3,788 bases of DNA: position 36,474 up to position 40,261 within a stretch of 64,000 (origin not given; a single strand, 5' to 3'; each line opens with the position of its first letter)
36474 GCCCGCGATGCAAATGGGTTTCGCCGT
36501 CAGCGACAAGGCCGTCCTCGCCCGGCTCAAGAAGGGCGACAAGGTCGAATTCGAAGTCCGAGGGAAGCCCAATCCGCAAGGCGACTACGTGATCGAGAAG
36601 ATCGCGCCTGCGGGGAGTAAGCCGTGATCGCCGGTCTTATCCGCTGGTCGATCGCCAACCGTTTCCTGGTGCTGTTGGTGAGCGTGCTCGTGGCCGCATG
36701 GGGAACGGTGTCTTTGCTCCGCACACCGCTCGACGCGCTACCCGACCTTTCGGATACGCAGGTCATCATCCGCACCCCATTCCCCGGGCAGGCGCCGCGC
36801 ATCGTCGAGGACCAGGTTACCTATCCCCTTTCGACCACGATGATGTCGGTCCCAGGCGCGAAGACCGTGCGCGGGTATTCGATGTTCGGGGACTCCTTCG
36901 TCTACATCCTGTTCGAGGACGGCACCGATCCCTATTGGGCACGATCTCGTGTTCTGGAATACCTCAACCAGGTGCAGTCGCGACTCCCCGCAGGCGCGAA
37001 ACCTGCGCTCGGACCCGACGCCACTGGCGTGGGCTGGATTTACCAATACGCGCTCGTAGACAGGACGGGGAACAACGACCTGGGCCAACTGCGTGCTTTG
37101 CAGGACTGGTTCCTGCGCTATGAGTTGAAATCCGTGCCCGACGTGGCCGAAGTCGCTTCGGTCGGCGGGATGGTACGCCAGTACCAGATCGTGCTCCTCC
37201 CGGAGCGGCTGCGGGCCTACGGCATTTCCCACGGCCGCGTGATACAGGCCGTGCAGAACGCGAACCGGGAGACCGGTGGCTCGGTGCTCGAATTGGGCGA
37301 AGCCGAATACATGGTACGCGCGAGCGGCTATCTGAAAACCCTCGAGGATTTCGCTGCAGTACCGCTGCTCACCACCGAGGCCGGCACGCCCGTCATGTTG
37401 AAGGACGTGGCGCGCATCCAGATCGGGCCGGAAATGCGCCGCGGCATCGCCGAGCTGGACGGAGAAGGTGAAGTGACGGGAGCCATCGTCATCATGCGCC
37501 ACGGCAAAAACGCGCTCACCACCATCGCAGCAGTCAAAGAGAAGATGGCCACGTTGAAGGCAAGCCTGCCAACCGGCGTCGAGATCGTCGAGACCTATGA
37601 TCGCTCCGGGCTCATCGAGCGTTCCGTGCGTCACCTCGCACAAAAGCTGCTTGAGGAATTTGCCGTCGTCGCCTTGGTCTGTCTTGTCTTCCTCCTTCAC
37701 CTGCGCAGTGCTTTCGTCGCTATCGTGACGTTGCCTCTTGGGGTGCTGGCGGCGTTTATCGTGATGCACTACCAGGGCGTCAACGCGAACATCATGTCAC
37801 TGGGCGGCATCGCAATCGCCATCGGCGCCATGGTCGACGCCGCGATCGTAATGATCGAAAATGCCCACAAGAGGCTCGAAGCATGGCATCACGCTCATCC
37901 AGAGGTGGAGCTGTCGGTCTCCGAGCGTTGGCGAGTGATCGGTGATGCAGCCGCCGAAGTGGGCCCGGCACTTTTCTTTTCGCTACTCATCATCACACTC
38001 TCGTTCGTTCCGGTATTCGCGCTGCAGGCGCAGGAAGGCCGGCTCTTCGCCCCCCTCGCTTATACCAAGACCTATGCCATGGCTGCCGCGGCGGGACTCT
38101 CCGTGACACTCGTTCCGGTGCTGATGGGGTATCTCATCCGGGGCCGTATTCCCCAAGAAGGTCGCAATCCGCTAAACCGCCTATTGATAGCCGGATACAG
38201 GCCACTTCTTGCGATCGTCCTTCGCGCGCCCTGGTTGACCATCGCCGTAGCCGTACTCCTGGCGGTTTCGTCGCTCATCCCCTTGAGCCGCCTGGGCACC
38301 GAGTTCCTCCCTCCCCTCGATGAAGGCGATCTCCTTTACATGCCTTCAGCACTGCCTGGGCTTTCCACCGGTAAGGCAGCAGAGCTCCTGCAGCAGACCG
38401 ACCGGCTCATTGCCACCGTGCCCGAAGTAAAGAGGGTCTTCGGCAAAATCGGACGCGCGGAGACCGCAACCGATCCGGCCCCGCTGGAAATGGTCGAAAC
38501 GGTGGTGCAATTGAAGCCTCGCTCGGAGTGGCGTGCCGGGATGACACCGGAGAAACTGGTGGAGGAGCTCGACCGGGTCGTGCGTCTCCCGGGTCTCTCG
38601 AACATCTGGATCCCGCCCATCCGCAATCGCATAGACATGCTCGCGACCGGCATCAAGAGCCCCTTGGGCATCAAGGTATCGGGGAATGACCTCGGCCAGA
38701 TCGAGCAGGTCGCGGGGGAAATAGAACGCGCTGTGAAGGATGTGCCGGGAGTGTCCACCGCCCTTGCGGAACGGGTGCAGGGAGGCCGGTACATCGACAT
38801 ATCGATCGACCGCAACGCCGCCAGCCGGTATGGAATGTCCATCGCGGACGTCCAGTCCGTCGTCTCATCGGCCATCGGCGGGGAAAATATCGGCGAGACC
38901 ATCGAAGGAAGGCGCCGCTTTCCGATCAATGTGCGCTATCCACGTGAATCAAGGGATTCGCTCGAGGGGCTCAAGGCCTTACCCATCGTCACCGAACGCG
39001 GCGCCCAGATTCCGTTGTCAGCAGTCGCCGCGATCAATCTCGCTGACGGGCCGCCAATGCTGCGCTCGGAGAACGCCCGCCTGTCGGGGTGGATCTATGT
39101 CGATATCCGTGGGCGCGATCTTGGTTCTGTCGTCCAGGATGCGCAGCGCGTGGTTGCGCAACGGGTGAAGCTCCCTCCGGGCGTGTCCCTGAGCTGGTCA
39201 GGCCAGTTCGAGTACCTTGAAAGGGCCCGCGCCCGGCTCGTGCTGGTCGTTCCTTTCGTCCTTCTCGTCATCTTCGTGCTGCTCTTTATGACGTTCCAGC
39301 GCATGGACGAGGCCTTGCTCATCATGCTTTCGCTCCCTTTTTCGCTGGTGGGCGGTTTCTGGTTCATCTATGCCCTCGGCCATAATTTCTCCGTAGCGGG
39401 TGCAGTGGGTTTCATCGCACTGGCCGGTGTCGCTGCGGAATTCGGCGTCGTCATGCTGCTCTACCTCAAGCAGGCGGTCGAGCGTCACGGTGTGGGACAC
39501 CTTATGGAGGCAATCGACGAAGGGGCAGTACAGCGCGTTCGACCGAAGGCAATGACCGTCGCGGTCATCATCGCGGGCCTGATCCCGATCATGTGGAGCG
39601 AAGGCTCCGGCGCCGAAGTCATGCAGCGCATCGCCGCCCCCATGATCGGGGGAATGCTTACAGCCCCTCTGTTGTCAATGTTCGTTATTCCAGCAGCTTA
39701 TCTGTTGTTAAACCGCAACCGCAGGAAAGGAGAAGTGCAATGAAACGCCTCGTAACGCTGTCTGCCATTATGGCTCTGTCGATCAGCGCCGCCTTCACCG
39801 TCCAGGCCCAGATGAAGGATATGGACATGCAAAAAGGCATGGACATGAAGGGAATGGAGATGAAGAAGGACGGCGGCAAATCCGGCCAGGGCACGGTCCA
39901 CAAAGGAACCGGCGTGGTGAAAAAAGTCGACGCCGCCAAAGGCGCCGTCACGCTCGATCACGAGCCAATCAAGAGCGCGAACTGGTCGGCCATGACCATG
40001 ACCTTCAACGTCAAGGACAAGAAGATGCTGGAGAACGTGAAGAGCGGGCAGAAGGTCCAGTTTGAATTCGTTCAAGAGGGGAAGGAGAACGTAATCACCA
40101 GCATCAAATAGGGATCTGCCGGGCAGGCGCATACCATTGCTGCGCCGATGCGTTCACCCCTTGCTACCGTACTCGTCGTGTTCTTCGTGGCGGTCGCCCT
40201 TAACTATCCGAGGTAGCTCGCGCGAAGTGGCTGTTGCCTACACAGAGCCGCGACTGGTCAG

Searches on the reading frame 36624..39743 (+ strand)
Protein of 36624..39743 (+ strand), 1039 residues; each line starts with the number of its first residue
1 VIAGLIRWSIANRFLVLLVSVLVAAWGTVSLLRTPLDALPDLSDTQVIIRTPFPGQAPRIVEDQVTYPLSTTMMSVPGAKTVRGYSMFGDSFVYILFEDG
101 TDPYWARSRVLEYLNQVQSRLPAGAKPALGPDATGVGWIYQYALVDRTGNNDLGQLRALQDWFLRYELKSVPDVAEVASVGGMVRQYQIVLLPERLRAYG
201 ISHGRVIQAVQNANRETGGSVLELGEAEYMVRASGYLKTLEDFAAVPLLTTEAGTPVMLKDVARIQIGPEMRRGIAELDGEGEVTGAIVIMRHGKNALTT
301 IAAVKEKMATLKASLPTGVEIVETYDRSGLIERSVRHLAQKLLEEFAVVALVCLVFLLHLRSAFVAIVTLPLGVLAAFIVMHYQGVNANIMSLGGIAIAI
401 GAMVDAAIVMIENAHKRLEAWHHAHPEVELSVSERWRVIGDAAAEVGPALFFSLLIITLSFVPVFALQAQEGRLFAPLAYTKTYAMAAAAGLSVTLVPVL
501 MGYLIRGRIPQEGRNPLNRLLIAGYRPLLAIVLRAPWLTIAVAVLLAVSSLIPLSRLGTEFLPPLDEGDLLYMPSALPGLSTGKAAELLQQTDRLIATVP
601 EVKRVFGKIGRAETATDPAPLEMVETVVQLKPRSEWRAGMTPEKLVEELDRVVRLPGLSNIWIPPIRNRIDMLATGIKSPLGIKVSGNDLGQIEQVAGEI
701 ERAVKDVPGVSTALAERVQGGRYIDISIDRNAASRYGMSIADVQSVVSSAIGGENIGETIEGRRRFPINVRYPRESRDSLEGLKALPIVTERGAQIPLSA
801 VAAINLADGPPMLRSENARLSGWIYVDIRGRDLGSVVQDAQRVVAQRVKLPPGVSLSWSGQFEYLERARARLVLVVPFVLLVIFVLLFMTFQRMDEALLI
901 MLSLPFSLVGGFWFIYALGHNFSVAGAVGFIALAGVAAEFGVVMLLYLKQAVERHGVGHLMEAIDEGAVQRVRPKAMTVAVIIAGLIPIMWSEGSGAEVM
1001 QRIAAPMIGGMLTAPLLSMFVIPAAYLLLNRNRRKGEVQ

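Call 91: search_protein_families(library=pfam, proteins=[window:36624-39743:+], max_evalue=0.0001)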
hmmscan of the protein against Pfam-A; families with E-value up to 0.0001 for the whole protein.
window:36624-39743:+ (1039 aa): 1 family
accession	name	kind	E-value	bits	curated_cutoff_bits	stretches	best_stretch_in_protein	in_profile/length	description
PF00873.25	ACR_tran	-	5.6e-236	786.2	28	1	6-1029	2-1020/1021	AcrB/AcrD/AcrF family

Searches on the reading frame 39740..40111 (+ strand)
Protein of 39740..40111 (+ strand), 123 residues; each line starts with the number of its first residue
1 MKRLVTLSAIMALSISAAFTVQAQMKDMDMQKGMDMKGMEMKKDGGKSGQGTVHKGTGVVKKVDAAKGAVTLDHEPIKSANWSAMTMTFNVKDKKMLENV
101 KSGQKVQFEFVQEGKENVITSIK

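Call 91: search_protein_families(library=pfam, proteins=[window:39740-40111:+], max_evalue=0.0001)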
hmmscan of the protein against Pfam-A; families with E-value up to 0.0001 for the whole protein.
window:39740-40111:+ (123 aa): 1 family
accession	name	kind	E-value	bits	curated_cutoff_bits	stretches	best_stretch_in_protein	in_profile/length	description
PF11604.15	CusF_Ec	-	2.5e-28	98.2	27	1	54-123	2-71/72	Copper binding periplasmic protein CusF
